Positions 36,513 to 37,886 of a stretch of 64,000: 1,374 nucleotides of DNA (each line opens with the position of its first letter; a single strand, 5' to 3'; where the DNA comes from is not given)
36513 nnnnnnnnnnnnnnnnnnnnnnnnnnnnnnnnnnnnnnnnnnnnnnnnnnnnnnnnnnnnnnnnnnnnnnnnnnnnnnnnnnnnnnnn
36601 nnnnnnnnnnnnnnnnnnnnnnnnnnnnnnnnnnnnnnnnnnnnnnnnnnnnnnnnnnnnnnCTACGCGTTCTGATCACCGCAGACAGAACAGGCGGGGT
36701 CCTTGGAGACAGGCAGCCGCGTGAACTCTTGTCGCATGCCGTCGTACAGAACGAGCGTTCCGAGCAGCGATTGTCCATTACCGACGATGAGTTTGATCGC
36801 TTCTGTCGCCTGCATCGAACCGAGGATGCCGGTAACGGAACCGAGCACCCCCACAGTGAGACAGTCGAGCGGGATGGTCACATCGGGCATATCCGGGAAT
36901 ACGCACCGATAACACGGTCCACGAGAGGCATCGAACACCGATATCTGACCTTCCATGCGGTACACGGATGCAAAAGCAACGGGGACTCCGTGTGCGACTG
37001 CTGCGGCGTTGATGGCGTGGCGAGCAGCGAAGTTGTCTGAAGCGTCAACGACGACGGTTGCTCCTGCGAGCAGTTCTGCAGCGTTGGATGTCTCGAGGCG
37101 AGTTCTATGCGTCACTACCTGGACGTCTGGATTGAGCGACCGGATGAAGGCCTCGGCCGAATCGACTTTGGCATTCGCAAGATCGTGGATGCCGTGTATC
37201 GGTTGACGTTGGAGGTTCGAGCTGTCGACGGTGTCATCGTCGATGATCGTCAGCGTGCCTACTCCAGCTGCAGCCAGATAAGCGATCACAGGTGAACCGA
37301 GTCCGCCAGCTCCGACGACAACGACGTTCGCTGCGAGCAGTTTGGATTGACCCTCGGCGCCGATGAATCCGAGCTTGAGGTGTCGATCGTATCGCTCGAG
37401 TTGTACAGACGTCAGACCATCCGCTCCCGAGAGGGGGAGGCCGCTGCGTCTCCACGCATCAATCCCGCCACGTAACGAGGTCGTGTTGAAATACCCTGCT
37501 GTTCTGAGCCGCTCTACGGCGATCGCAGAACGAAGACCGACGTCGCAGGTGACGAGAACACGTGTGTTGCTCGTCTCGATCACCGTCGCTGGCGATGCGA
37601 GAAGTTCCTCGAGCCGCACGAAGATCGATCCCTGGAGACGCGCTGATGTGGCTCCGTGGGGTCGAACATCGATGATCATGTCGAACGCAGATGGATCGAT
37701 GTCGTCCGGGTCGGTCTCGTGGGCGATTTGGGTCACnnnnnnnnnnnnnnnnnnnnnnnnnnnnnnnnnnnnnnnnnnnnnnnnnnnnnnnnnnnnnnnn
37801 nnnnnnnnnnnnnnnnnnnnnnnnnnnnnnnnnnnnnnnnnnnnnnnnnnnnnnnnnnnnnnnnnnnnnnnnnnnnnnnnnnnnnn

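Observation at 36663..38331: Rhodanese-E1 adenylyltransferase with inverted domain order and no adjacent sulfur-carrier or ubiquitin-like gene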

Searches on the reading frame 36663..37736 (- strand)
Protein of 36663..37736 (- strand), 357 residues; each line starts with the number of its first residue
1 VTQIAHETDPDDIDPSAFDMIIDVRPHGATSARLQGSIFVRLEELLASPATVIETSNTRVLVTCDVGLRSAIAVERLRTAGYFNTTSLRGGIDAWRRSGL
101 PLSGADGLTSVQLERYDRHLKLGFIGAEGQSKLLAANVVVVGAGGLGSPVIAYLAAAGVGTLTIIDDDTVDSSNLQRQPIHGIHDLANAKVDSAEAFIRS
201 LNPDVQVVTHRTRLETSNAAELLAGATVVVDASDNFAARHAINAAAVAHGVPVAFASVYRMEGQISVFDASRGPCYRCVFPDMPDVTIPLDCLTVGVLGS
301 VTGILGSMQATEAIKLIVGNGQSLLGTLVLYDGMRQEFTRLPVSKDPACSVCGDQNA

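Call 3: search_protein_families(library=pfam, proteins=[window:36663-37736:-], max_evalue=0.01)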
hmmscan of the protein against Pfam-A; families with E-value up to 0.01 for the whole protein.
window:36663-37736:- (357 aa): 4 families
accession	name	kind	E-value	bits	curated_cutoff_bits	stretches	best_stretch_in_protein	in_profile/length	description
PF00899.27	ThiF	-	1.7e-74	250.4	28.1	1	116-351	1-238/238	ThiF family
PF00581.25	Rhodanese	-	1.3e-09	38.9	22.2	1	19-97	15-101/102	Rhodanese-like domain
PF03435.24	Sacchrp_dh_NADP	-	0.0005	20.8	25.1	1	138-258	1-100/129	Saccharopine dehydrogenase NADP binding domain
PF13241.12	NAD_binding_7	-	0.0028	18.6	22.1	1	136-257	8-93/104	Putative NAD(P)-binding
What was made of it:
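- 37446..37682 (-): Rhodanese domain, residues 19-97. The active-site loop C64-D-V-G-L-R-S70 has its Cys64 codon at 37545-37547. PF00581, 38.9 bits (call 3).
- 36684..37391 (-): ThiF/MoeB-type E1 adenylation domain, residues 116-351. It carries the GxGxxG motif, R115/R118, D168, the Zn-site cysteines 275/278/349/352 and Cys292. PF00899, 250 bits (call 3).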

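Call 4: search_protein_families(library=ncbifam, proteins=[window:36663-37736:-], max_evalue=0.01)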
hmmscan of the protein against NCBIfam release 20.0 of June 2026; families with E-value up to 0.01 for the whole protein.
window:36663-37736:- (357 aa): 35 families (the best 25 are shown)
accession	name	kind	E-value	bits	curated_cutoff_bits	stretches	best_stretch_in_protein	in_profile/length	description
NF006444.0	PRK08762.1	equivalog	7.3e-114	380.4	449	1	19-355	30-370/387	molybdopterin-synthase adenylyltransferase MoeB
NF047750.1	SAMPActivE1UbaA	equivalog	8.2e-93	310.6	450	1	108-355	5-251/270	SAMP-activating enzyme E1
NF005902.0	PRK07878.1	equivalog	1e-82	278.2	647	2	104-350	11-261/392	adenylyltransferase/sulfurtransferase MoeZ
NF004281.0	PRK05690.1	subfamily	2.1e-81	272.9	266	1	108-353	5-249/250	molybdopterin-synthase adenylyltransferase MoeB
NF005646.0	PRK07411.1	equivalog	1.3e-79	268.1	633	2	108-351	11-254/390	molybdopterin-synthase adenylyltransferase MoeB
NF004111.0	PRK05600.1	equivalog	8.8e-71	239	437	1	109-350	15-259/371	ThiF family adenylyltransferase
TIGR02356.1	adenyl_thiF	equivalog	3e-69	232.5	275.25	1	115-317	1-203/203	thiazole biosynthesis adenylyltransferase ThiF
TIGR02355.1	moeB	equivalog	9.8e-62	208.5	376.55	1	114-352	3-240/240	molybdopterin-synthase adenylyltransferase MoeB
NF006204.0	PRK08328.1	equivalog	3.4e-46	157.7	339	1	108-338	2-226/231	hypothetical protein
NF009123.0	PRK12475.1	subfamily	9.3e-40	136.9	510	1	114-355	3-246/338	MoeB/ThiF family adenylyltransferase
NF006395.0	PRK08644.1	equivalog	4.9e-27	95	159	1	127-255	22-151/215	sulfur carrier protein ThiS adenylyltransferase ThiF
NF006077.0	PRK08223.1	equivalog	1.2e-22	80.2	266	1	121-271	14-166/296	hypothetical protein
TIGR02354.1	thiF_fam2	equivalog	4.5e-18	65.9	152.2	1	131-243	17-128/200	thiamine biosynthesis protein ThiF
NF058523.1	6A-MBL_cap2_3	equivalog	1.7e-15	56.6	320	1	127-254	287-418/665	anti-phage 6A-MBL system cap2_3 protein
NF011696.0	PRK15116.1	equivalog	6.4e-14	52.3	304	1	129-254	24-150/268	tRNA cyclic N6-threonylcarbamoyladenosine(37) synthase TcdA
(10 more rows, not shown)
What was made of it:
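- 36663..37736 (-): Gene for the 357-aa rhodanese-E1 fusion protein, a divergent PRK08762-type 'MoeB'. Pfam and NCBIfam matches in calls 3 and 4.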

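Call 7: find_homologous_proteins(query=window:36663-37736:-, max_evalue=1e-10)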
Query window:36663-37736:- (357 aa): 7955 proteins with E <= 1e-10 among 8000 candidates; the best 120 are listed.
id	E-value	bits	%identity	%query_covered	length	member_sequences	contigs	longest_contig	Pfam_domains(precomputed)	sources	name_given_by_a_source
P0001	1.7e-229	779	100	100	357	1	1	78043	PF00899.28,PF00581.26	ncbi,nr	ncbi:MAG: molybdopterin-synthase adenylyltransferase MoeB [Actinomycetia bacterium]|nr:molybdopterin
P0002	4.6e-184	629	85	95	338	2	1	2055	PF00899.28,PF00581.26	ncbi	-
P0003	2.1e-170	584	77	96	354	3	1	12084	PF00899.28,PF00581.26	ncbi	ncbi:MAG: molybdopterin-synthase adenylyltransferase MoeB [Acidimicrobiia bacterium]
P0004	7.6e-165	566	72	100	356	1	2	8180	PF00899.28,PF00581.26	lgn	-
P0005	3.5e-149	515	67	99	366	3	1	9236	PF00899.28,PF00581.26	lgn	-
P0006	4.9e-147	508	68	96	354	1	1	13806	PF00899.28,PF00581.26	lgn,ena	-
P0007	2.6e-145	502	67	92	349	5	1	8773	PF00899.28,PF00581.26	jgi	-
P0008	2.9e-145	502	67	92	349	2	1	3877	PF00899.28,PF00581.26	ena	-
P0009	3.3e-145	502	68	96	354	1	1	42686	PF00899.28,PF00581.26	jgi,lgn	jgi:molybdopterin/thiamine biosynthesis adenylyltransferase/rhodanese-related sulfurtransferase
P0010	7.6e-145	500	67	96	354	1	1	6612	PF00899.28,PF00581.26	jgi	-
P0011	4.1e-143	495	64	99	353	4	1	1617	PF00899.28,PF00581.26,PF03435.25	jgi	-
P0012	1.5e-137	477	63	99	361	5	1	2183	PF00899.28,PF00581.26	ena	-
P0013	8.1e-136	471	62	99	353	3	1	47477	PF00899.28,PF00581.26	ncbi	-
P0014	1.7e-135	470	62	97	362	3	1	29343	PF00899.28,PF00581.26,PF03435.25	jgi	jgi:molybdopterin/thiamine biosynthesis adenylyltransferase/rhodanese-related sulfurtransferase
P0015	6.0e-135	468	61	99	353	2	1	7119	PF00899.28,PF00581.26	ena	-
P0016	3.2e-134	466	63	97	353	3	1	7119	PF00899.28,PF00581.26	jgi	jgi:molybdopterin/thiamine biosynthesis adenylyltransferase/rhodanese-related sulfurtransferase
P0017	3.4e-134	465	62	99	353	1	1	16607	PF00899.28,PF00581.26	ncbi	-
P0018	4.2e-134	465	62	99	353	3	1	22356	PF00899.28,PF00581.26,PF03435.25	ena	-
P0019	9.4e-134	464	65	92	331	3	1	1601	PF00899.28,PF00581.26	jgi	jgi:molybdopterin/thiamine biosynthesis adenylyltransferase/rhodanese-related sulfurtransferase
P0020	3.4e-133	462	61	98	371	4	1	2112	PF00899.28,PF00581.26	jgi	-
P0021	3.4e-133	462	62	99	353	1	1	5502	PF00899.28,PF00581.26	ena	-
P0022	5.5e-133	461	61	99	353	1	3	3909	PF00899.28,PF00581.26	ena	-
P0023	1.1e-132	460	62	97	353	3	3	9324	PF00899.28,PF00581.26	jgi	jgi:molybdopterin/thiamine biosynthesis adenylyltransferase/rhodanese-related sulfurtransferase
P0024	1.4e-132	460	61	99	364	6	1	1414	PF00899.28,PF00581.26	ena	-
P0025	1.5e-132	460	62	97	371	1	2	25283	PF00899.28,PF00581.26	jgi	jgi:molybdopterin/thiamine biosynthesis adenylyltransferase/rhodanese-related sulfurtransferase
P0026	2.0e-132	460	62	98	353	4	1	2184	PF00899.28,PF00581.26,PF03435.25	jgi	jgi:molybdopterin/thiamine biosynthesis adenylyltransferase/rhodanese-related sulfurtransferase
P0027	5.8e-132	458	61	97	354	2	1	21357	PF00899.28,PF00581.26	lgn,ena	-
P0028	3.1e-131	456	63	98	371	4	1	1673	PF00899.28,PF00581.26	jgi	jgi:molybdopterin/thiamine biosynthesis adenylyltransferase/rhodanese-related sulfurtransferase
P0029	7.9e-131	454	62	97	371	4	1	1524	PF00899.28,PF00581.26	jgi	jgi:molybdopterin/thiamine biosynthesis adenylyltransferase/rhodanese-related sulfurtransferase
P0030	2.1e-130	453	61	99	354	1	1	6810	PF00899.28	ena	-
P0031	2.5e-130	453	62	99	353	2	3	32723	PF00899.28,PF00581.26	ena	-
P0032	3.9e-130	452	61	99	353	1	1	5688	PF00899.28,PF00581.26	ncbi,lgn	ncbi:MAG: ThiF family adenylyltransferase [Actinomycetota bacterium]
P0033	5.2e-130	452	62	97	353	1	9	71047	PF00899.28,PF00581.26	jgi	jgi:molybdopterin/thiamine biosynthesis adenylyltransferase/rhodanese-related sulfurtransferase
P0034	7.8e-130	451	62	99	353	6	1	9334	PF00899.28,PF00581.26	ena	-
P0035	1.1e-129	451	60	98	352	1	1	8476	PF00899.28,PF00581.26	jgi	jgi:molybdopterin/thiamine biosynthesis adenylyltransferase/rhodanese-related sulfurtransferase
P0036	3.3e-129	449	59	99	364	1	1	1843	PF00899.28,PF00581.26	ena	-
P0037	1.2e-128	447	60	97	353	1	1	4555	PF00899.28,PF00581.26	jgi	jgi:molybdopterin/thiamine biosynthesis adenylyltransferase/rhodanese-related sulfurtransferase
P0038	3.0e-127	443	60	99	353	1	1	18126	PF00899.28,PF00581.26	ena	-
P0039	2.0e-126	440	60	97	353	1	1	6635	PF00899.28,PF00581.26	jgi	-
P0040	3.5e-126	439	59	97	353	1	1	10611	PF00899.28,PF00581.26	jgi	jgi:molybdopterin/thiamine biosynthesis adenylyltransferase/rhodanese-related sulfurtransferase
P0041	4.3e-126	439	59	97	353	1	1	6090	PF00899.28,PF00581.26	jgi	-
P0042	1.8e-110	387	63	79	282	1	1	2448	PF00899.28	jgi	jgi:molybdopterin/thiamine biosynthesis adenylyltransferase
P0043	1.7e-97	345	48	97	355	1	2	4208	PF00899.28,PF00581.26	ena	-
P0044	7.4e-96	339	48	96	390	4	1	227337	PF00899.28,PF00581.26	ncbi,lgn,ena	-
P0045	5.1e-95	337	50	95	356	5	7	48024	PF00899.28,PF00581.26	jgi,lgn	-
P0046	1.1e-94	336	49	96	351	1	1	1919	PF00899.28,PF00581.26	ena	-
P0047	8.5e-94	333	47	100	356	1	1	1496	PF00899.28,PF00581.26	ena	-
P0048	2.3e-93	331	49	94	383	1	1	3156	PF00899.28,PF00581.26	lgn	-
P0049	3.4e-93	331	46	100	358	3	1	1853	PF00899.28,PF00581.26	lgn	-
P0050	5.6e-93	330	46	98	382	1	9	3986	PF00899.28,PF00581.26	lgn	-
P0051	8.9e-93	329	46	99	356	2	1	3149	PF00899.28,PF00581.26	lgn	-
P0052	9.6e-93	329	48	96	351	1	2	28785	PF00899.28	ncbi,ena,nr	ncbi:MAG: ThiF family adenylyltransferase [Actinomycetota bacterium]|nr:ThiF family adenylyltransfer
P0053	1.2e-92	329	47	96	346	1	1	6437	PF00899.28,PF00581.26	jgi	jgi:molybdopterin/thiamine biosynthesis adenylyltransferase/rhodanese-related sulfurtransferase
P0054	4.9e-92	327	47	97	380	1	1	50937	PF00899.28,PF00581.26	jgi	-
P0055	1.2e-91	326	48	88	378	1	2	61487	PF00899.28,PF00581.26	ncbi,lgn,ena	-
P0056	1.3e-91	326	48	93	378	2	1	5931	PF00899.28,PF00581.26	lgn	-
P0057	2.2e-91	325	48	94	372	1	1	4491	PF00899.28,PF00581.26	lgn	-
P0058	2.4e-91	325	47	98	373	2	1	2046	PF00899.28,PF00581.26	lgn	-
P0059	2.5e-91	325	46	94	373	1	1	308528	PF00899.28,PF00581.26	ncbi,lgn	-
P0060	3.7e-91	324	46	98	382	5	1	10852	PF00899.28,PF00581.26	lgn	-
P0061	4.6e-91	324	46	99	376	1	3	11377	PF00899.28,PF00581.26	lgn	-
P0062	6.1e-91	323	47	94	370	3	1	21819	PF00899.28,PF00581.26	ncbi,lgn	ncbi:MAG: molybdopterin-synthase adenylyltransferase MoeB [Acidimicrobiia bacterium]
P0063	1.2e-90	322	46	94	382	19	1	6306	PF00899.28,PF00581.26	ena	-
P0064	1.2e-90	322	50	96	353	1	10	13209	PF00899.28,PF00581.26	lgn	-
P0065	1.5e-90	322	51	83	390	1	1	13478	PF00899.28,PF00581.26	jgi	jgi:molybdopterin/thiamine biosynthesis adenylyltransferase/rhodanese-related sulfurtransferase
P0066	2.3e-90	321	52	83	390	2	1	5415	PF00899.28,PF00581.26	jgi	-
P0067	3.6e-90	321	48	94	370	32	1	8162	PF00899.28,PF00581.26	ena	-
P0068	4.0e-90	321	46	97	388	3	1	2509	PF00899.28,PF00581.26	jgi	jgi:molybdopterin/thiamine biosynthesis adenylyltransferase/rhodanese-related sulfurtransferase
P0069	4.0e-90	321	48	90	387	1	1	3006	PF00899.28,PF00581.26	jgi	jgi:molybdopterin/thiamine biosynthesis adenylyltransferase/rhodanese-related sulfurtransferase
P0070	6.2e-90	320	46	97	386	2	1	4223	PF00899.28,PF00581.26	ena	-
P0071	6.8e-90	320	47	93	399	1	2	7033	PF00899.28,PF00581.26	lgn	-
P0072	1.0e-89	319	47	93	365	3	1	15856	PF00899.28,PF00581.26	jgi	jgi:molybdopterin/thiamine biosynthesis adenylyltransferase/rhodanese-related sulfurtransferase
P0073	1.1e-89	319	51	83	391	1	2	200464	PF00899.28,PF00581.26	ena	-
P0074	1.2e-89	319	50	85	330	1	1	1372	PF00899.28,PF00581.26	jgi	jgi:molybdopterin/thiamine biosynthesis adenylyltransferase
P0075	1.2e-89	319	47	93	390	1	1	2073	PF00899.28,PF00581.26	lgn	-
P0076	1.2e-89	319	45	97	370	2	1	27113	PF00899.28,PF00581.26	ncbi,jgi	-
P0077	1.2e-89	319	52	85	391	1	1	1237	PF00899.28,PF00581.26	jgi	jgi:adenylyltransferase/sulfurtransferase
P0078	1.7e-89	319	47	94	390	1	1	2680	PF00899.28,PF00581.26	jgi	jgi:sulfur-carrier protein adenylyltransferase/sulfurtransferase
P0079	1.7e-89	319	48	96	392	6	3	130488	PF00899.28,PF00581.26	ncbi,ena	-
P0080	1.9e-89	318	46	94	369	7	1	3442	PF00899.28,PF00581.26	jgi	jgi:molybdopterin/thiamine biosynthesis adenylyltransferase/rhodanese-related sulfurtransferase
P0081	2.4e-89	318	45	97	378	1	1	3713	PF00899.28,PF00581.26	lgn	-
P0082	2.7e-89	318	47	97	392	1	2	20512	PF00899.28,PF00581.26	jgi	jgi:sulfur-carrier protein adenylyltransferase/sulfurtransferase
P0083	2.7e-89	318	47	94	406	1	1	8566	PF00899.28,PF00581.26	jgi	jgi:molybdopterin/thiamine biosynthesis adenylyltransferase/rhodanese-related sulfurtransferase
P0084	2.7e-89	318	45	97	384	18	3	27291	PF00899.28,PF00581.26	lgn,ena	-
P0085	2.8e-89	318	46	94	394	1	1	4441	PF00899.28,PF00581.26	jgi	-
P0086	2.9e-89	318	45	97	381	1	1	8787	PF00899.28,PF00581.26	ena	-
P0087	3.3e-89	318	47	94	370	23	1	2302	PF00899.28,PF00581.26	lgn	-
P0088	3.8e-89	317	51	83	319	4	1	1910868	PF00899.28,PF00581.26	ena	-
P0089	4.2e-89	317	47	95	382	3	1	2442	PF00899.28,PF00581.26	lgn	-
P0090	5.5e-89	317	50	83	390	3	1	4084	PF00899.28,PF00581.26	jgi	-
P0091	8.2e-89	316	45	93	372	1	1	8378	PF00899.28,PF00581.26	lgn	-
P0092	8.9e-89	316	47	94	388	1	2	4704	PF00899.28,PF00581.26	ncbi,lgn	ncbi:MAG: molybdopterin-synthase adenylyltransferase MoeB [Acidimicrobiia bacterium]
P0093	1.0e-88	316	53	83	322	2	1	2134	PF00899.28,PF00581.26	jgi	jgi:molybdopterin/thiamine biosynthesis adenylyltransferase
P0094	1.1e-88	316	46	96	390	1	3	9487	PF00899.28,PF00581.26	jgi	jgi:sulfur-carrier protein adenylyltransferase/sulfurtransferase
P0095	1.4e-88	315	47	94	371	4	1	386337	PF00899.28,PF00581.26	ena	-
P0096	1.6e-88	315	45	94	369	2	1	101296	PF00899.28,PF00581.26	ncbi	-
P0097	1.9e-88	315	50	83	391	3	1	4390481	PF00899.28,PF00581.26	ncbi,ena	-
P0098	2.1e-88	315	51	83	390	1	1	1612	PF00899.28,PF00581.26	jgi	jgi:molybdopterin/thiamine biosynthesis adenylyltransferase/rhodanese-related sulfurtransferase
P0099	2.5e-88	315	47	97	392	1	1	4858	PF00899.28,PF00581.26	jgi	-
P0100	2.5e-88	315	48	90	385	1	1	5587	PF00899.28,PF00581.26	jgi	jgi:molybdopterin/thiamine biosynthesis adenylyltransferase/rhodanese-related sulfurtransferase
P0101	2.6e-88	315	46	96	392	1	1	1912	PF00899.28,PF00581.26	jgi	jgi:molybdopterin/thiamine biosynthesis adenylyltransferase/rhodanese-related sulfurtransferase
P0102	2.8e-88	315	46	94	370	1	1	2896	PF00899.28,PF00581.26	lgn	-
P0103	3.0e-88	314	52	83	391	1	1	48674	PF00899.28,PF00581.26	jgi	-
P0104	3.0e-88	314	52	83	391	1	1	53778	PF00899.28,PF00581.26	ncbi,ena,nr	ncbi:MAG TPA: molybdopterin-synthase adenylyltransferase MoeB [Kofleriaceae bacterium]|nr:molybdopte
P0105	3.9e-88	314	44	97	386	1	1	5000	PF00899.28,PF00581.26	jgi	-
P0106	3.9e-88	314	46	94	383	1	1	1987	PF00899.28,PF00581.26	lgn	-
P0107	4.1e-88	314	47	94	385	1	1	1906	PF00899.28,PF00581.26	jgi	jgi:sulfur-carrier protein adenylyltransferase/sulfurtransferase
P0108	4.3e-88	314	49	97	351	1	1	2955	PF00899.28,PF00581.26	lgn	-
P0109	4.7e-88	314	49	83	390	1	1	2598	PF00899.28,PF00581.26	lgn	-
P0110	5.5e-88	314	47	94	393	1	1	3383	PF00899.28,PF00581.26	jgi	jgi:sulfur-carrier protein adenylyltransferase/sulfurtransferase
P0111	5.7e-88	314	47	94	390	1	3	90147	PF00899.28,PF00581.26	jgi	jgi:sulfur-carrier protein adenylyltransferase/sulfurtransferase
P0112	6.0e-88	313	46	94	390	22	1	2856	PF00899.28,PF00581.26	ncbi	ncbi:MAG TPA: molybdopterin-synthase adenylyltransferase MoeB [Acidimicrobiia bacterium]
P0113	7.9e-88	313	51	83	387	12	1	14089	PF00899.28,PF00581.26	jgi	jgi:sulfur-carrier protein adenylyltransferase/sulfurtransferase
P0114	9.1e-88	313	46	94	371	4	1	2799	PF00899.28,PF00581.26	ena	-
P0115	1.0e-87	313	47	97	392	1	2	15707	PF00899.28,PF00581.26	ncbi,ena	-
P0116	1.2e-87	312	45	94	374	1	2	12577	PF00899.28,PF00581.26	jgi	jgi:sulfur-carrier protein adenylyltransferase/sulfurtransferase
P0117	1.6e-87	312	49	90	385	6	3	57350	PF00899.28,PF00581.26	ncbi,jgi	ncbi:MAG TPA: molybdopterin-synthase adenylyltransferase MoeB [Kofleriaceae bacterium]|jgi:molybdopt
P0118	1.6e-87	312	47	94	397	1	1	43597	PF00899.28,PF00581.26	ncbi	-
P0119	1.6e-87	312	49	85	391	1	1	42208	PF00899.28,PF00581.26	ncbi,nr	ncbi:MAG: molybdopterin-synthase adenylyltransferase MoeB [Myxococcota bacterium]|nr:molybdopterin-s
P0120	1.6e-87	312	47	93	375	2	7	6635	PF00899.28,PF00581.26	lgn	-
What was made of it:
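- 36663..37736 (-): The exact protein is in NCBI as a MAG MoeB (call 7).
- NCBI names it MoeB (call 7).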

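Call 10: find_encoding_contigs(protein=P0001, flank=10000, max_places=3)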
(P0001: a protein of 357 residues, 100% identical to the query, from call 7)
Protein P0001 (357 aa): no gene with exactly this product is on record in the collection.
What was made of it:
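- Tried and rejected: Looking up the exact window protein found nothing on record (call 10).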

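Call 11: find_encoding_contigs(protein=P0003, flank=6000, max_places=3)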
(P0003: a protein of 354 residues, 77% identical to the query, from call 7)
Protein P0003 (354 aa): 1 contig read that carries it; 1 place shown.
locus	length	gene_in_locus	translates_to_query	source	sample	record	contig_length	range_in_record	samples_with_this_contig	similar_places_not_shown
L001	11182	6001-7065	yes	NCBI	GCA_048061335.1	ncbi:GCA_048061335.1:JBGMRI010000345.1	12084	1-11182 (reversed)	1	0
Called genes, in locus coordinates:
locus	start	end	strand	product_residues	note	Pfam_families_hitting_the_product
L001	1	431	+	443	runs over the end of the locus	PF02786:CPSase_L_D2, PF07478:Dala_Dala_lig_C (faint), PF25919:BSH_CusB (faint), PF02785:Biotin_carb_C, PF25917:BSH_RND (weak), PF25973:BSH_CzcB (faint), PF00364:Biotin_lipoyl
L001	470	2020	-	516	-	PF01642:MM_CoA_mutase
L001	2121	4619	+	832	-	PF00912:Transgly, PF00905:Transpeptidase, PF03793:PASTA (faint)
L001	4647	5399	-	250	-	PF00797:Acetyltransf_2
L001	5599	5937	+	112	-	-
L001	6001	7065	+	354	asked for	PF00581:Rhodanese, PF00899:ThiF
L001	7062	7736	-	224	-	PF00188:CAP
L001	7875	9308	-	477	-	PF02789:Peptidase_M17_N, PF00883:Peptidase_M17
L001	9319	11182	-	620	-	PF00456:Transketolase_N, PF00676:E1_dh (weak), PF02779:Transket_pyr, PF02780:Transketolase_C, PF22613:Transketolase_C_1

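Call 12: find_encoding_contigs(protein=P0009, flank=6000, max_places=3)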
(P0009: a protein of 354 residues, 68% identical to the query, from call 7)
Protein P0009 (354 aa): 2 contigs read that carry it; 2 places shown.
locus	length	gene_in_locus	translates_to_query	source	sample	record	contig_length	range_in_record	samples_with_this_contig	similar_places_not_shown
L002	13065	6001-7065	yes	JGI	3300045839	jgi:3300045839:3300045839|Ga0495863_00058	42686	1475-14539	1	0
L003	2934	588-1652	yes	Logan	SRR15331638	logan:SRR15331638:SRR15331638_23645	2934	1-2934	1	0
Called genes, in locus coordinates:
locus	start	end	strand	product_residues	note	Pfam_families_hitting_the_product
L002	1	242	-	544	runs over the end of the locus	PF01642:MM_CoA_mutase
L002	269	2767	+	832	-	PF00912:Transgly, PF00905:Transpeptidase, PF03793:PASTA (faint)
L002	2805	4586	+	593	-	PF00664:ABC_membrane, PF00005:ABC_tran, PF02463:SMC_N (faint)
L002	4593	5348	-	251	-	PF00797:Acetyltransf_2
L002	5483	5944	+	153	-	-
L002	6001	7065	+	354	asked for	PF00581:Rhodanese, PF00899:ThiF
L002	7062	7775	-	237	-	PF00188:CAP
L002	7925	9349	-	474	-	PF02789:Peptidase_M17_N, PF00883:Peptidase_M17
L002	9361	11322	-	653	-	PF00456:Transketolase_N, PF00676:E1_dh (weak), PF02779:Transket_pyr, PF02780:Transketolase_C, PF22613:Transketolase_C_1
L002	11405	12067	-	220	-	-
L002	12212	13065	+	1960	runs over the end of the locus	PF00486:Trans_reg_C, PF03704:BTAD, PF00069:Pkinase, PF07714:PK_Tyr_Ser-Thr, PF20703:nSTAND1, PF24807:WD40_CDC20-Fz, PF25173:Beta-prop_WDR3_1st, PF25174:Beta-prop_THOC3, +24 more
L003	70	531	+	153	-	-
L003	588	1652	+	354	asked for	PF00581:Rhodanese, PF00899:ThiF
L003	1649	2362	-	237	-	PF00188:CAP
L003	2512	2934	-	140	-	?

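Call 21: find_encoding_contigs(protein=P0097, flank=6000, max_places=2)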
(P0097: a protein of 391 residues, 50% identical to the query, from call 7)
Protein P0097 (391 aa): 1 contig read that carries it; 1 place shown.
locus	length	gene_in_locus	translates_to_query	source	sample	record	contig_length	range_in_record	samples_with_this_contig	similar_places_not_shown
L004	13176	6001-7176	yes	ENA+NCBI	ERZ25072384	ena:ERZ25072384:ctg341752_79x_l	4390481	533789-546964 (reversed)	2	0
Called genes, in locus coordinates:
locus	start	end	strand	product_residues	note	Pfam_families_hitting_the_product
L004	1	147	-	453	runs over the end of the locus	PF01134:GIDA (faint), PF01262:AlaDh_PNT_C (faint), PF03486:HI0933_like (faint), PF07992:Pyr_redox_2, PF12831:FAD_oxidored (weak), PF13738:Pyr_redox_3 (weak), PF00070:Pyr_redox, PF02852:Pyr_redox_dim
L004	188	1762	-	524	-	PF01642:MM_CoA_mutase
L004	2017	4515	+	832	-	PF00912:Transgly, PF00905:Transpeptidase, PF03793:PASTA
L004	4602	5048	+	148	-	-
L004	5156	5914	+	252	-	PF02146:SIR2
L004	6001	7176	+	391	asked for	PF00581:Rhodanese, PF00899:ThiF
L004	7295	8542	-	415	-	PF02397:Bac_transf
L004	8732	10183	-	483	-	PF02789:Peptidase_M17_N, PF00883:Peptidase_M17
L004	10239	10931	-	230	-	-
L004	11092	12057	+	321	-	PF00535:Glycos_transf_2, PF13641:Glyco_tranf_2_3, PF13506:Glyco_transf_21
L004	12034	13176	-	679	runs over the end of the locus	PF08486:SpoIID, PF00395:SLH (faint)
